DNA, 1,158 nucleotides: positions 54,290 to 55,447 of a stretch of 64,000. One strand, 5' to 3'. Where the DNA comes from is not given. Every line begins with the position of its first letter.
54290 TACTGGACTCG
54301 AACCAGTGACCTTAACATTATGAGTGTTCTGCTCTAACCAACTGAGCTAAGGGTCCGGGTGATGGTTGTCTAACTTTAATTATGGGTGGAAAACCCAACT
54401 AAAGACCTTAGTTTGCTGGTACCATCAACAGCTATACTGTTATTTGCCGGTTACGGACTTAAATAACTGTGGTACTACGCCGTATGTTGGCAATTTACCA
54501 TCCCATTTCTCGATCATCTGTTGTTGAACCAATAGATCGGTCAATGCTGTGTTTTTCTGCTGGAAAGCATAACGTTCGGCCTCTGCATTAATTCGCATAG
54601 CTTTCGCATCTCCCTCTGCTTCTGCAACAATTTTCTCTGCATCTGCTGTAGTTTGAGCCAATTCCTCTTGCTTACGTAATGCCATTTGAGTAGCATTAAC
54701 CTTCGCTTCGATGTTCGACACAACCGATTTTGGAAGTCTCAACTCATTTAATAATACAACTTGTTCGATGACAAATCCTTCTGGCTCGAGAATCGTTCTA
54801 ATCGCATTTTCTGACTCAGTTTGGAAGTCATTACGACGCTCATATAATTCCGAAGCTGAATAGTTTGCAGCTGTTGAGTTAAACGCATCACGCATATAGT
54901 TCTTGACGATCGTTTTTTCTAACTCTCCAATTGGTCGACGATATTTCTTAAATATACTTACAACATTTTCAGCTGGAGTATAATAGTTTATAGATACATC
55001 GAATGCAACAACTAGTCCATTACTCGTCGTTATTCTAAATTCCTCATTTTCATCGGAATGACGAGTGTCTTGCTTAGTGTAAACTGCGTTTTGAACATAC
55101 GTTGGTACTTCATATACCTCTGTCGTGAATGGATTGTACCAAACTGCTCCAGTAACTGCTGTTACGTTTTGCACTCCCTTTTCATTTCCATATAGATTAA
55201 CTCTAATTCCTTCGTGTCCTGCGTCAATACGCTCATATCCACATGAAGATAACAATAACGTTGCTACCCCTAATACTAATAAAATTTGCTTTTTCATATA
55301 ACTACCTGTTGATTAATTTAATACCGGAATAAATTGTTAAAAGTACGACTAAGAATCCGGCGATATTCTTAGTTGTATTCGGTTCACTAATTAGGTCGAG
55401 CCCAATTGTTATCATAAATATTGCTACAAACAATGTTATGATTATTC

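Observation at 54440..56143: Overlapping three-gene cassette: metallophosphoesterase, small TM peptide and SPFH-domain lipoprotein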

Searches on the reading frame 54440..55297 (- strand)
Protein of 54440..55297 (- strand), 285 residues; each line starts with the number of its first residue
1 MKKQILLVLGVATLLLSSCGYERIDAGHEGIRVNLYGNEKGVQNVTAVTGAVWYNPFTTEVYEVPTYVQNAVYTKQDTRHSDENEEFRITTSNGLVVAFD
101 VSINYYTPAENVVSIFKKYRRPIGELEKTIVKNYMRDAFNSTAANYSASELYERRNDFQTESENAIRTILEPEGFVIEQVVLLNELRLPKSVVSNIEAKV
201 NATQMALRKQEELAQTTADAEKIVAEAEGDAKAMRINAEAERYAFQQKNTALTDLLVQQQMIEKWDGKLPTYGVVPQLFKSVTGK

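Call 3: search_protein_families(library=pfam, proteins=[window:54440-55297:-], max_evalue=0.1)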
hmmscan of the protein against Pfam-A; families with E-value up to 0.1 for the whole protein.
window:54440-55297:- (285 aa): 2 families
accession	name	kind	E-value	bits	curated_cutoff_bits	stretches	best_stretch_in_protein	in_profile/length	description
PF01145.31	Band_7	-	3.1e-21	76.6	23.6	1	23-220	2-167/176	SPFH domain / Band 7 family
PF20611.3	DUF6801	-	0.083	13.4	26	0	186-278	20-110/161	Family of unknown function (DUF6801)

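Call 4: search_protein_families(library=phrogs, proteins=[window:54440-55297:-], max_evalue=0.01)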
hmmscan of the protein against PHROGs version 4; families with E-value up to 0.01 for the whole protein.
window:54440-55297:- (285 aa): 3 families
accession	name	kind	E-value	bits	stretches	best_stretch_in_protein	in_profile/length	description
phrog_200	-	other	4.9e-57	194.8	1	1-276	81-349/379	lipoprotein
phrog_21428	-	unknown function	4.8e-07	30.6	1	1-62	1-60/63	-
phrog_38808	-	unknown function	0.0033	18.7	0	227-272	8-55/68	-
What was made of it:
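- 54440..55297 (-): SPFH/Band-7 lipoprotein, 285 aa. It has a signal peptide with lipobox Cys19, then the SPFH1/2 domains, one ~75-residue helix and a disordered C-terminal tail. Pfam Band_7 3.1e-21 (call 3). phrog_200 4.9e-57 (call 4).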

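Call 7: search_dna_similar(query=window:54440-55297:-, collection=phages, mode=protein, max_rows=60, rows=spread)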
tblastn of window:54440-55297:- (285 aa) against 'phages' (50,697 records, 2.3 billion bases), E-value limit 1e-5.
Records with a match: 749; places in all: 753; records where one place covers at least 80% of the query: 726.
Best place of each record, by identity: <60% 749.
By first word of the organism name: Staphylococcus 274; Pseudomonas 74; Bacillus 50; Erwinia 49; Klebsiella 45; Escherichia 40; Burkholderia 31; Caulobacter 26; Salmonella 24; Prevotella 15; and 42 more.
By host as written in the record: - 90; Staphylococcus aureus 84; Staphylococcus sp. 33; Pseudomonas aeruginosa 22; Klebsiella pneumoniae 19; Erwinia amylovora 17; Prevotella sp. 15; Burkholderia sp. 15; and 224 more.
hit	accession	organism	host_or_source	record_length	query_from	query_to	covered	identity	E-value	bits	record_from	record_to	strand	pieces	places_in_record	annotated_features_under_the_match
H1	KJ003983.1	IAS virus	Homo sapiens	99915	17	282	93%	41.0%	7e-51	185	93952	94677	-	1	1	record has no annotation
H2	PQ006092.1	bajarodcaudo virus 1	Chaetodipus spinatus feces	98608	17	271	89%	35.7%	3e-39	151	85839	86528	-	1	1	high frequency of lysogenization C protein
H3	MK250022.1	Prevotella phage Lak-B3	Prevotella sp.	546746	17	270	89%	34.6%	1e-36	143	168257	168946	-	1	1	record has no annotation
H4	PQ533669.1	Pseudomonas phage Pacha_bin_1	Pseudomonas aeruginosa PA14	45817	20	272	89%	34.4%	3e-35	139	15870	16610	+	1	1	hypothetical protein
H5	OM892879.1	Burkholderia phage PhiBP82.1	Burkholderia pseudomallei BP82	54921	18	272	89%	33.6%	1e-38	149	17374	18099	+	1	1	putative prohibitin family protein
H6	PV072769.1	Burkholderia phage vB_E175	Burkholderia sp.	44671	18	272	89%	33.2%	2e-38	149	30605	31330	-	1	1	hypothetical protein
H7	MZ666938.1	Desulfovibrio phage ProddE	Desulfovibrio desulfuricans strain ...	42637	20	270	88%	33.1%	1e-38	149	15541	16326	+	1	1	putative prohibitin family protein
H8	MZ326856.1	Stenotrophomonas phage Paxi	Stenotrophomonas maltophilia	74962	17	271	89%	31.8%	1e-31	129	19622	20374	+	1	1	hypothetical protein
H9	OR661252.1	Aeromonas phage Gekk3-15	Aeromonas veronii AV-3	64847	1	272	95%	28.4%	8e-26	112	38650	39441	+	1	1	SPFH domain-containing lipoprotein | hypothetical protein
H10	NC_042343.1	Pseudomonas phage PaP4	Pseudomonas aeruginosa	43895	18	272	89%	29.6%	3e-25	110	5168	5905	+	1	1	lipoprotein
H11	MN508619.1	Pseudomonas phage Paer4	Pseudomonas aeruginosa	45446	18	272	89%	29.6%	3e-25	110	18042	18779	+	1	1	record has no annotation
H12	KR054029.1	Pseudomonas phage DL54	Pseudomonas aeruginosa PAO1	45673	18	272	89%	29.6%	3e-25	110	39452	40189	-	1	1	hypothetical protein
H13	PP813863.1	Pseudomonas phage vB_PaeP_FBPa39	Pseudomonas sp.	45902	18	272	89%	29.6%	3e-25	110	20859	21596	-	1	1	hypothetical protein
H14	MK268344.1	Salmonella phage Munch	Salmonella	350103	1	270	95%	27.6%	1e-15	82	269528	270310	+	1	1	peptidyl-tRNA hydrolase | hypothetical protein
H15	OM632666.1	Escherichia phage BEU14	Escherichia coli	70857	17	271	89%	29.1%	8e-23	103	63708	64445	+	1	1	record has no annotation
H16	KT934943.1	Klebsiella phage vB_KpnM_KB57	Klebsiella pneumoniae M-9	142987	17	276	91%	28.4%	1e-27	117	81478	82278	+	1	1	hypothetical protein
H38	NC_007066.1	Staphylococcus phage G1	Staphylococcus aureus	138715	23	270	87%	26.8%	3e-14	78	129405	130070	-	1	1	lipoprotein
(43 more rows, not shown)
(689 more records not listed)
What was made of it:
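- The pair is retained across hundreds of phage records in several phyla and morphotypes (call 7).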

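Call 9: find_homologous_proteins(query=window:54440-55297:-)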
Query window:54440-55297:- (285 aa): 1114 proteins with E <= 0.001 among 2638 candidates; the best 120 are listed.
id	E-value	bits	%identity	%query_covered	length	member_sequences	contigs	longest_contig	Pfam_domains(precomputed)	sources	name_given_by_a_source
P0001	4.7e-181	618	100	100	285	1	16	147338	PF01145.32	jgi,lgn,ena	-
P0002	1.0e-156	538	86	100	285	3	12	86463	PF01145.32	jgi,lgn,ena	-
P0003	1.6e-140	485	79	100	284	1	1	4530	PF01145.32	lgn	-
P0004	2.4e-139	481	77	99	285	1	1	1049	PF01145.32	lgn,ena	-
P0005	2.7e-130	451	77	92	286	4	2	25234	PF01145.32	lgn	-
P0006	1.1e-129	449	74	97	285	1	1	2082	PF01145.32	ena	-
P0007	2.6e-122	425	70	94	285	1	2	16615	PF01145.32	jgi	jgi:regulator of protease activity HflC (stomatin/prohibitin superfamily)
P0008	4.0e-119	415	70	94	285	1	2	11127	PF01145.32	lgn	-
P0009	1.0e-117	410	64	98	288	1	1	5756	PF01145.32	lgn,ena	-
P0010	1.8e-115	403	63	98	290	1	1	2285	PF01145.32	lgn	-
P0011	6.0e-112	391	68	95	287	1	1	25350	PF01145.32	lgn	-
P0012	9.2e-112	391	61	99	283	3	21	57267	PF01145.32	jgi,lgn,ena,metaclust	metaclust:\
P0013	1.3e-110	387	63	99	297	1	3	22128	PF01145.32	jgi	jgi:regulator of protease activity HflC (stomatin/prohibitin superfamily)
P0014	1.8e-110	386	62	99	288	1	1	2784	PF01145.32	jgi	jgi:regulator of protease activity HflC (stomatin/prohibitin superfamily)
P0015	2.6e-110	386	60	98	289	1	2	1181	PF01145.32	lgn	-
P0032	3.8e-103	362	56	99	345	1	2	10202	PF01145.32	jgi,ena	-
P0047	4.8e-99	349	61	93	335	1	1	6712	PF01145.32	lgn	-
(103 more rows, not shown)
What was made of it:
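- JGI names homologues 'regulator of protease activity HflC' (call 9).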

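Call 10: find_encoding_contigs(protein=P0001, flank=4000, max_places=4)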
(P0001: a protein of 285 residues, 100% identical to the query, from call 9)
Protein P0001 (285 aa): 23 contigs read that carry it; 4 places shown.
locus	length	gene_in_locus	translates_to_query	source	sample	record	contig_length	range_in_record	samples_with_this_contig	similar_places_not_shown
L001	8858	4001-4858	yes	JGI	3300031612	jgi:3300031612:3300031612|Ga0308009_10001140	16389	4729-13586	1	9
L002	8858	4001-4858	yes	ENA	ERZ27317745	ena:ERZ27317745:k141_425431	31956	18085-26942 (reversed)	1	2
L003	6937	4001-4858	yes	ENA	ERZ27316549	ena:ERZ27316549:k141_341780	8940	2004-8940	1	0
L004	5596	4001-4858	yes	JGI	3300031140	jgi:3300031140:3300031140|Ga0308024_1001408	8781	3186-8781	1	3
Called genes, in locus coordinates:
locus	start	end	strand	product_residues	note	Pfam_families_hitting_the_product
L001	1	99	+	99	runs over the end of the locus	-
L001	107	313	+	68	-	-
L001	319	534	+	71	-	-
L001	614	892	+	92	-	-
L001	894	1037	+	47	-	-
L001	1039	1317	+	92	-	-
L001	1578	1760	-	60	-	-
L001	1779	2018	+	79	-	-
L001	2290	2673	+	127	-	-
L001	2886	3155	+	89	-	-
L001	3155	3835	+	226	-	PF00149:Metallophos, PF12850:Metallophos_2 (weak)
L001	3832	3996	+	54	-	-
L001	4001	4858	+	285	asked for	PF01145:Band_7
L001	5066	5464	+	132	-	-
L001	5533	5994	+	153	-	PF25109:HAD_PNKP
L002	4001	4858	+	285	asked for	PF01145:Band_7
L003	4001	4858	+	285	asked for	PF01145:Band_7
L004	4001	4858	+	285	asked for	PF01145:Band_7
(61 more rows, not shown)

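Call 11: find_encoding_contigs(protein=P0002, flank=4000, max_places=4)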
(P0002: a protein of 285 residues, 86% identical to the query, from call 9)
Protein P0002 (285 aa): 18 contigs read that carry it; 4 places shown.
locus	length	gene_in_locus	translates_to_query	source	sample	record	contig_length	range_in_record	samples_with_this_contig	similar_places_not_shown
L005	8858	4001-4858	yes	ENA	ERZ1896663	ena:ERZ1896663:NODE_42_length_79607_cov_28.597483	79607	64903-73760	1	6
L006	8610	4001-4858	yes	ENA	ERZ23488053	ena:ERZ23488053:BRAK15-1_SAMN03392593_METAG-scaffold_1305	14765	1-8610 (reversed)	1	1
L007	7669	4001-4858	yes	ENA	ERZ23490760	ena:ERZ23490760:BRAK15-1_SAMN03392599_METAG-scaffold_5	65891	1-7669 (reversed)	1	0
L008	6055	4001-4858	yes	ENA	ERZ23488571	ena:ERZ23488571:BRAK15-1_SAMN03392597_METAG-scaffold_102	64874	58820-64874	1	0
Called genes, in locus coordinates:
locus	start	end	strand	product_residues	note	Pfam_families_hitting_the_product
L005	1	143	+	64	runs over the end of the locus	-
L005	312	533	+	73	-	-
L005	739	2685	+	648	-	-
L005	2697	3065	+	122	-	-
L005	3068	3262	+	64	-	PF14902:DUF4494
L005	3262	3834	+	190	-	-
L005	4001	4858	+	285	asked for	PF01145:Band_7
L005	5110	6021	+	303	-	PF09414:RNA_ligase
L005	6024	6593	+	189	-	-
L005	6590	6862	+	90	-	-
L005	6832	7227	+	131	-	-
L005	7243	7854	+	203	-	-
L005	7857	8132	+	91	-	-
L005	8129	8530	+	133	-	PF13671:AAA_33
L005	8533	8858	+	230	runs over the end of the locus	PF00149:Metallophos, PF12850:Metallophos_2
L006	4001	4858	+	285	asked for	PF01145:Band_7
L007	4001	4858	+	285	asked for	PF01145:Band_7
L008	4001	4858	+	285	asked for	PF01145:Band_7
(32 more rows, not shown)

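Call 12: find_encoding_contigs(protein=P0012, flank=4000, max_places=5)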
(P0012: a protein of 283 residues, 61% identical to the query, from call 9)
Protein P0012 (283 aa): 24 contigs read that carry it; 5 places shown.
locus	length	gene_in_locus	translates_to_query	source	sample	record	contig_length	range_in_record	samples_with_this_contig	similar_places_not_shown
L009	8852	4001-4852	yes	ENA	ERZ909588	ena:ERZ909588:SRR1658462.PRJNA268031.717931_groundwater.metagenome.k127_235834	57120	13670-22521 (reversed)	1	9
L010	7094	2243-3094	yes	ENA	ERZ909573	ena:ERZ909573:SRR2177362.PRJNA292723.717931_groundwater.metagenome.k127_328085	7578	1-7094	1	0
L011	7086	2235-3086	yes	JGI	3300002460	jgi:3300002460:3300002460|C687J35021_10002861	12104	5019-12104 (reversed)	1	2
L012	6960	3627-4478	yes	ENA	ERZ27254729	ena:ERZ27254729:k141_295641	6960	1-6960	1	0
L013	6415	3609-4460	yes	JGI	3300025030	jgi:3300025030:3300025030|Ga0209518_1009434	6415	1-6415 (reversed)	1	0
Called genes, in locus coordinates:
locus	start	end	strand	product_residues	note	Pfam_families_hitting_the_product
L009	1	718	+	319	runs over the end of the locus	-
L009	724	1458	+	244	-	-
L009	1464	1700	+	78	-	-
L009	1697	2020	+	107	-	-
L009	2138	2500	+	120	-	-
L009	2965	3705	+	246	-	PF03414:Glyco_transf_6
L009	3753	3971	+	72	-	-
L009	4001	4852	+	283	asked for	PF01145:Band_7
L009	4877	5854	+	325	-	PF01370:Epimerase, PF04321:RmlD_sub_bind, PF16363:GDP_Man_Dehyd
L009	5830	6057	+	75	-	PF14063:DUF4254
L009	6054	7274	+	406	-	PF13489:Methyltransf_23, PF08484:Methyltransf_14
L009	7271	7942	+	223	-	-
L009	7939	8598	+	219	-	-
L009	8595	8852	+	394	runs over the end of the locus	PF03446:NAD_binding_2, PF03721:UDPG_MGDP_dh_N, PF00984:UDPG_MGDP_dh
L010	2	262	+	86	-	?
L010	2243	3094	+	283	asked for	PF01145:Band_7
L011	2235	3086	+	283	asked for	PF01145:Band_7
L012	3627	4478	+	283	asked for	PF01145:Band_7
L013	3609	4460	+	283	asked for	PF01145:Band_7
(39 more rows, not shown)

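Call 16: find_related_loci(query=A1, collection=viral_contigs, flank=4000)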
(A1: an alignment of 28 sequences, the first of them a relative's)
Query A1 (285 aa) in viral_contigs; peptide patterns used: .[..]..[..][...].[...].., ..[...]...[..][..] (x = any residue, [..] = any of these).
356 stretches matched a pattern; 259 encode a relative of the query (tblastn E <= 1e-3); the best 80 are kept; 80 distinct loci.
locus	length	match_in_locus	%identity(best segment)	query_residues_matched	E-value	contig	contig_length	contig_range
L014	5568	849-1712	62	1-283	4e-119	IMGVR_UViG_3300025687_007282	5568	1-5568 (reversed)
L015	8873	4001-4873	53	5-283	2e-103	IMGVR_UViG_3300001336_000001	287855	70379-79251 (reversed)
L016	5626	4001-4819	44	1-282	5e-69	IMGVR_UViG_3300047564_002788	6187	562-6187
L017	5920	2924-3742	44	1-282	5e-69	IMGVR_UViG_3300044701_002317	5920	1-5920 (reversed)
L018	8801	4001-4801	45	9-285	3e-67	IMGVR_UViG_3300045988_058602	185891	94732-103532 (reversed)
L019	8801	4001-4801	45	9-285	3e-67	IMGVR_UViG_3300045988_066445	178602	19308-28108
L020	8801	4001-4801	45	9-285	3e-67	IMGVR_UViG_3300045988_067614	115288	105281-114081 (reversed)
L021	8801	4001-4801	45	9-285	3e-67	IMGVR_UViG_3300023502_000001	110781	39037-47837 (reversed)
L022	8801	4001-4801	44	9-285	2e-66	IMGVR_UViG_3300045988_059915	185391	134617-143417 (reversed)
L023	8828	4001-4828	43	2-282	1e-64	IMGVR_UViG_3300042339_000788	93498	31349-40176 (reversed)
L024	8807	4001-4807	42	8-282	2e-63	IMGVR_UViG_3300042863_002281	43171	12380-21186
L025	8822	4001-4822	42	8-282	3e-63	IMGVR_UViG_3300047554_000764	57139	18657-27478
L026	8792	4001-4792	44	5-282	9e-63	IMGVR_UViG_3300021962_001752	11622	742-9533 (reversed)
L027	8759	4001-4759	44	18-282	3e-62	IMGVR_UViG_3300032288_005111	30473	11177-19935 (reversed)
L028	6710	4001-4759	43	18-282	3e-62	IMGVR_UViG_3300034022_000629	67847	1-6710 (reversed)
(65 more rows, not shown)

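Call 17: find_related_loci(query=A1, collection=genome_contigs, flank=4000)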
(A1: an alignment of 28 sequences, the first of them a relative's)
Query A1 (285 aa) in genome_contigs; peptide patterns used: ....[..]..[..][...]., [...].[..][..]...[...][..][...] (x = any residue, [..] = any of these).
288 stretches matched a pattern; 197 encode a relative of the query (tblastn E <= 1e-3); the best 80 are kept; 80 distinct loci.
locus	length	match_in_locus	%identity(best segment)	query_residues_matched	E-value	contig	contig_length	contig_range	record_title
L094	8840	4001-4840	60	6-282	1e-112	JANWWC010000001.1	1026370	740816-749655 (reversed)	MAG: Cytophagales bacterium isolate SKYG131 NODE_1_length_1026370_cov_7.722168, whole genome shotgun sequence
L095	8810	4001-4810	59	6-272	5e-105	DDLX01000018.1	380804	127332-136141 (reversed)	MAG TPA_asm: Cytophagales bacterium UBA2561 UBA2561_contig_99, whole genome shotgun sequence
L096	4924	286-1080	56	19-283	2e-102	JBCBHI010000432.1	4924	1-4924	MAG: Bacteroidota bacterium isolate J06616_5 NODE_432_length_4924_cov_4.179492, whole genome shotgun sequence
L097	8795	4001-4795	57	19-283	7e-102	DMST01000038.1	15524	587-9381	MAG TPA_asm: Cytophagales bacterium isolate UBA9432 contig_2808, whole genome shotgun sequence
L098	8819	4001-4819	56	1-272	4e-100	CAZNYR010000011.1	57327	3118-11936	MAG TPA_asm: uncultured Cytophagales bacterium isolate SRP141376_co3_457 genome assembly, contig: NODE_1271_length_57327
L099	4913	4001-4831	53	6-285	1e-99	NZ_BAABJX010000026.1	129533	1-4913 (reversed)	Algivirga pacifica strain JCM 18326 sequence26, whole genome shotgun sequence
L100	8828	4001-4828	54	6-282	1e-98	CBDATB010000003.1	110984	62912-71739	MAG: Flammeovirgaceae bacterium isolate 8627b255-c6ab-4fc8-b49c-5698da743035 genome assembly, contig: contig_3, whole ge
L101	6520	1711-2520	55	6-272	9e-96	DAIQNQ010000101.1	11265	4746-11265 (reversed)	MAG TPA_asm: Thermonemataceae bacterium isolate CTOTU7332 NODE_7834_length_11265_cov_21.148082, whole genome shotgun seq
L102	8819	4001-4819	53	1-272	9e-94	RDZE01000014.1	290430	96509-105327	MAG: Cytophagales bacterium isolate PH2015_06S_38_90 PH2015_06S_scaffold_11, whole genome shotgun sequence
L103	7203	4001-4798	51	5-272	2e-93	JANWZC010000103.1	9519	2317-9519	MAG: Raineya sp. isolate SKYG86 NODE_103_length_9519_cov_4.750583, whole genome shotgun sequence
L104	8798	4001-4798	52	5-272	1e-92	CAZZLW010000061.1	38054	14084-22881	MAG TPA_asm: uncultured Cytophagales bacterium isolate binchicken_co23_212 genome assembly, contig: k141_1105509, whole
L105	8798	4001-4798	54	5-272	7e-93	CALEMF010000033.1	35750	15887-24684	MAG TPA_asm: uncultured Cytophagales bacterium isolate SRR3401487_bin.67_CONCOCT_v1.1_MAG genome assembly, contig: ERZ17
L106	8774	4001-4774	54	13-272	6e-92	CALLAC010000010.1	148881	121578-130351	MAG: uncultured Cytophagales bacterium isolate L1_Bin_MAXBIN__057_1 genome assembly, contig: c_000000056813, whole genom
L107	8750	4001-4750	54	22-272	2e-87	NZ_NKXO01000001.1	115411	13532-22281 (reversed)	Raineya orbicola strain SPSPC-11 Contig0001, whole genome shotgun sequence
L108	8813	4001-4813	45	12-282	3e-79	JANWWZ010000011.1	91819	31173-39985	MAG: Bernardetiaceae bacterium isolate SKYG34 NODE_11_length_91819_cov_92.171130, whole genome shotgun sequence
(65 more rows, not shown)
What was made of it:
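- Cellular homologues reach 50-60% identity (Cytophagales; calls 9, 17), and the pair exists on Bacteroidota chromosomes (call 17).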

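Call 29: get_annotated_region(hit=H10, flank=1500)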
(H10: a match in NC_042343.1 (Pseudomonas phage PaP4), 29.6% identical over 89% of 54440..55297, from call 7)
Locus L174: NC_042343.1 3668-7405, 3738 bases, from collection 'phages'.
description: Pseudomonas phage PaP4, complete genome.
organism: Pseudomonas phage PaP4 (NCBI taxid 1273709)
taxonomy: Viruses; Duplodnaviria; Heunggongvirae; Uroviricota; Caudoviricetes; Bruynoghevirus; Bruynoghevirus PaP4
host: Pseudomonas aeruginosa; source: -; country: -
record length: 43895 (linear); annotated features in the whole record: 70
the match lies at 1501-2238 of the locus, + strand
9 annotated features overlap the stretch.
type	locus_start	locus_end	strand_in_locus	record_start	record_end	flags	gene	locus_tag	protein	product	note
CDS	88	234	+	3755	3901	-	-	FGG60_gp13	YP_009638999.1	hypothetical protein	-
CDS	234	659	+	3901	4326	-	-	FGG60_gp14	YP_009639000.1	hypothetical protein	-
CDS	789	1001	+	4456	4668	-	-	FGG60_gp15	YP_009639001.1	hypothetical protein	-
CDS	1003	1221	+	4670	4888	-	-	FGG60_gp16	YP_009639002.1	sulfate/thiosulfate import ATP-binding protein CysA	similar to Bacillus cereus BAG6O-2 sulfate/thiosulfate import ATP-binding protein CysA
CDS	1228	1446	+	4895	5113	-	-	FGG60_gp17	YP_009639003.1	hypothetical protein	-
CDS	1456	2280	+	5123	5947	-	-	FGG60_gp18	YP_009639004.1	lipoprotein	similar to Pseudomonas phage UFV-P2 transposase fusion protein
CDS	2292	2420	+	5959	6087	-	-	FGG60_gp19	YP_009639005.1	hypothetical protein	-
CDS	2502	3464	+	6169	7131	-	-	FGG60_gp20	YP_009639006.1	hypothetical protein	-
CDS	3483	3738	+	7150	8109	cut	-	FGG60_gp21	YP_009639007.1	hypothetical protein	-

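Call 30: get_annotated_region(hit=H16, flank=1500)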
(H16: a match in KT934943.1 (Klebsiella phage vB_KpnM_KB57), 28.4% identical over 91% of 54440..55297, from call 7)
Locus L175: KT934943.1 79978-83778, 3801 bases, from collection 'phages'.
description: Klebsiella phage vB_KpnM_KB57, complete genome.
organism: Klebsiella phage vB_KpnM_KB57 (NCBI taxid 1719140)
taxonomy: Viruses; Duplodnaviria; Heunggongvirae; Uroviricota; Caudoviricetes; Vequintavirinae; Mydovirus; Mydovirus KB57
host: Klebsiella pneumoniae M-9; source: sewage; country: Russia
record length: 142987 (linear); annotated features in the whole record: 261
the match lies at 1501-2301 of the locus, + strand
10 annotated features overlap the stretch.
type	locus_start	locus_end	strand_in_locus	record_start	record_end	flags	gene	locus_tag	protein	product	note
CDS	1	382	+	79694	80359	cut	-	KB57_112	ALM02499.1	hypothetical protein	-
CDS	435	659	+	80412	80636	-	-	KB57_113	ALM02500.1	hypothetical protein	-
CDS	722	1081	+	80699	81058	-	-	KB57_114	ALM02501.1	hypothetical protein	-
CDS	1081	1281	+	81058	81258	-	-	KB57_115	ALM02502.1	hypothetical protein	-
CDS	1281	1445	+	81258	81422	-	-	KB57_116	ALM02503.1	hypothetical protein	-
CDS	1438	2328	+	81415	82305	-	-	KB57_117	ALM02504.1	hypothetical protein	-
CDS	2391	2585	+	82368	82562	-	-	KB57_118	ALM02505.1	hypothetical protein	-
CDS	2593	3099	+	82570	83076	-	-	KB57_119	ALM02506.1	hypothetical protein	-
CDS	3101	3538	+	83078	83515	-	-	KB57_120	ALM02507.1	putative NHN endonuclease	-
CDS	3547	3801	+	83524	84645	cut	-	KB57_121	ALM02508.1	putative exodeoxyribonuclease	-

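Call 31: get_annotated_region(hit=H38, flank=1500)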
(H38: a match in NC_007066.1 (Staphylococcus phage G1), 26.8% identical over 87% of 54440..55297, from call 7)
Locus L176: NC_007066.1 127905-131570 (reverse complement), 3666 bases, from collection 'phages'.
description: Staphylococcus phage G1, complete genome.
organism: Staphylococcus phage G1 (NCBI taxid 2908166)
taxonomy: Viruses; Duplodnaviria; Heunggongvirae; Uroviricota; Caudoviricetes; Herelleviridae; Twortvirinae; Kayvirus; Kayvirus G1
host: Staphylococcus aureus; source: -; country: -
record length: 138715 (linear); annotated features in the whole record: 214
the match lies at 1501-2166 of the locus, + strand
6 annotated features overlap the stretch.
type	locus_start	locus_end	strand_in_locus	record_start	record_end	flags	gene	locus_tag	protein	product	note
CDS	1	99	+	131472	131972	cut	-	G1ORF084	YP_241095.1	HNH endonuclease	-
CDS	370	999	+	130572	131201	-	-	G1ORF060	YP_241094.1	endolysin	-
CDS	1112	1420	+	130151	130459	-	-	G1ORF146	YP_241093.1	ORF146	-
CDS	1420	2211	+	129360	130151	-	-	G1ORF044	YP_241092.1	lipoprotein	-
CDS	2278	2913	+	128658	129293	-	-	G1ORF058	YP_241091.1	HNH endonuclease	-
CDS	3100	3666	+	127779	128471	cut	-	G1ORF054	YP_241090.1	transglycosylase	-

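Call 32: get_annotated_region(hit=H5, flank=1500)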
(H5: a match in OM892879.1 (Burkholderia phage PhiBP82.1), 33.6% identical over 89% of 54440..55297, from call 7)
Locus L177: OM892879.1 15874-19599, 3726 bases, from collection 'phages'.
description: Burkholderia phage PhiBP82.1, complete genome.
organism: Burkholderia phage PhiBP82.1 (NCBI taxid 2924861)
taxonomy: Viruses; Duplodnaviria; Heunggongvirae; Uroviricota; Caudoviricetes; Stanholtvirus; Stanholtvirus sv1026b
host: Burkholderia pseudomallei BP82; source: -; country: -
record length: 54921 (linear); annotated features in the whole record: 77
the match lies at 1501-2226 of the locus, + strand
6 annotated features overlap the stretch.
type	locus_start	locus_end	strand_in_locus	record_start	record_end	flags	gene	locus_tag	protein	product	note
CDS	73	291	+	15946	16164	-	-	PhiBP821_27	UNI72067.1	hypothetical protein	-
CDS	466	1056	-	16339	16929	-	-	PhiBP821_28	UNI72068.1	hypothetical protein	-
CDS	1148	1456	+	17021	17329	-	-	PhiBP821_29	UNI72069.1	hypothetical protein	Phage protein (ACLAME1414)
CDS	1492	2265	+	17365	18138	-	-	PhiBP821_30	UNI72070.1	putative prohibitin family protein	-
CDS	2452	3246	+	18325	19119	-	-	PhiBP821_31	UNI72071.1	hypothetical protein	putative phage protein gp47 [Burkholderia phage phi1026b]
CDS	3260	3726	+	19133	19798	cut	-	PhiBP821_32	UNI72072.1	hypothetical protein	-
